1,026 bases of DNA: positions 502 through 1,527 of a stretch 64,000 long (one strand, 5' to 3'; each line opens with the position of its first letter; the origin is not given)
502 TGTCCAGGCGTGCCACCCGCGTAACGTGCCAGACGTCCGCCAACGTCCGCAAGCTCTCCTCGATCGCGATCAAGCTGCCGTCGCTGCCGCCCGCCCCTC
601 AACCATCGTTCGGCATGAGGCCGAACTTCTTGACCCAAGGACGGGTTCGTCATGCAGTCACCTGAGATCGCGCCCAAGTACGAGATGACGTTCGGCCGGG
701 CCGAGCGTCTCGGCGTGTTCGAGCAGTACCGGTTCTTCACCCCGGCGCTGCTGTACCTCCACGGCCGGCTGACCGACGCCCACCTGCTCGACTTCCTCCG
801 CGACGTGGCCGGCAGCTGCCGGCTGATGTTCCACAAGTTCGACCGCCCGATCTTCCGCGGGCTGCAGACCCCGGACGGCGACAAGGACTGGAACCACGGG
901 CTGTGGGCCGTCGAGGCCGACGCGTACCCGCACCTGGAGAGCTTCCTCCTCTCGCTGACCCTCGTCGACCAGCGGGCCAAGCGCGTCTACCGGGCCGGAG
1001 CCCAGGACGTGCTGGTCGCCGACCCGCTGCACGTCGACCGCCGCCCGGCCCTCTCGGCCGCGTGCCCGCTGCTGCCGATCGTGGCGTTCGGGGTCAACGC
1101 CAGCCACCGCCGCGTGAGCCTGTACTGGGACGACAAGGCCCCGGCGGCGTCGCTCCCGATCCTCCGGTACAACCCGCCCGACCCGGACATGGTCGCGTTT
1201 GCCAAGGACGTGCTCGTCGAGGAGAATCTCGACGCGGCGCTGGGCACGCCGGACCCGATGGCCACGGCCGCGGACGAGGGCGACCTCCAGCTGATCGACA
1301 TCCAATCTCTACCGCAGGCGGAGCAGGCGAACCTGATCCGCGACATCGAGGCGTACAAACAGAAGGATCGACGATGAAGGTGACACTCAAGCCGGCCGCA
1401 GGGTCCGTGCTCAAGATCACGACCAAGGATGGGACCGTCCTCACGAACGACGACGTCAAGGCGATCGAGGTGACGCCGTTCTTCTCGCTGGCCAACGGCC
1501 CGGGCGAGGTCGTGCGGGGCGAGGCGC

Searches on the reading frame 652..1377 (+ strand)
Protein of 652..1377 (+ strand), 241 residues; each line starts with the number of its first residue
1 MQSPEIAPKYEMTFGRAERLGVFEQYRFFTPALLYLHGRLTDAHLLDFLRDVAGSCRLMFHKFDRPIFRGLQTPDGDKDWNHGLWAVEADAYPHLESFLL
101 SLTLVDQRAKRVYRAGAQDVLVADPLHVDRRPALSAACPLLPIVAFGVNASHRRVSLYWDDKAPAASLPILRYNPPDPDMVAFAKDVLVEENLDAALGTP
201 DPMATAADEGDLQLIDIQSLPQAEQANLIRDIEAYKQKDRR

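Call 52: search_protein_families(library=pfam, max_evalue=0.01, proteins=[window:652-1377:+])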
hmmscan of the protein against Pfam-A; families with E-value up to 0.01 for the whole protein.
window:652-1377:+ (241 aa): 0 families

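Call 60: find_encoding_contigs(protein=window:652-1377:+, flank=10000, max_places=2)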
Protein window:652-1377:+ (241 aa): 4 contigs read that carry it; 1 place shown.
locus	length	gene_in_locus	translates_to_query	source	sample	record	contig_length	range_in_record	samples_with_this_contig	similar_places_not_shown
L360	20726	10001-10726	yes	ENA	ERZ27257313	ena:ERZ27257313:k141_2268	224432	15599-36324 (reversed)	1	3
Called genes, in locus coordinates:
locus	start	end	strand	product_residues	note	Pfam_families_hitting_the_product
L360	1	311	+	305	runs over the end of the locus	-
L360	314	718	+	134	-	-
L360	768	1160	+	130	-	-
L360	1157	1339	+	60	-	-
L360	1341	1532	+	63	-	-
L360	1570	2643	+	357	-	PF02511:Thy1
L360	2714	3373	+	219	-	-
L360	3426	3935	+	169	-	-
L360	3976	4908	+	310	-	-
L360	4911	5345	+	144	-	PF00166:Cpn10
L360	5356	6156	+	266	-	-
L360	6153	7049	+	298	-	PF01555:N6_N4_Mtase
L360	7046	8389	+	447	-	-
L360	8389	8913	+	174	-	-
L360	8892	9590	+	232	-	-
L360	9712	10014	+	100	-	-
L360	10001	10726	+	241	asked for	-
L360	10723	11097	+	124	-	-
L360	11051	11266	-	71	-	-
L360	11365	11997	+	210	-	-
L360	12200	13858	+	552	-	-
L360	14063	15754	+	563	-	-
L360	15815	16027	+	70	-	-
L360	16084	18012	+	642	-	-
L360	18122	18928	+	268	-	PF00535:Glycos_transf_2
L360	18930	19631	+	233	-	PF04765:TOD1_MUCI70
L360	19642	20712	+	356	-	-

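Call 72: search_protein_families(library=pfam, max_evalue=0.01, proteins=[L360:6153-7049:+, L360:7046-8389:+, L360:8389-8913:+])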
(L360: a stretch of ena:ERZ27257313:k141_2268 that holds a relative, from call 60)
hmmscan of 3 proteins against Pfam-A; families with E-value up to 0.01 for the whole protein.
L360:6153-7049:+ (298 aa): 1 family
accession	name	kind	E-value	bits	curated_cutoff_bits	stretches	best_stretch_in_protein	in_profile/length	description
PF01555.25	N6_N4_Mtase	-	2.9e-39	135.8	26.7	1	40-271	5-216/221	DNA methylase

L360:7046-8389:+ (447 aa): 0 families

L360:8389-8913:+ (174 aa): 0 families
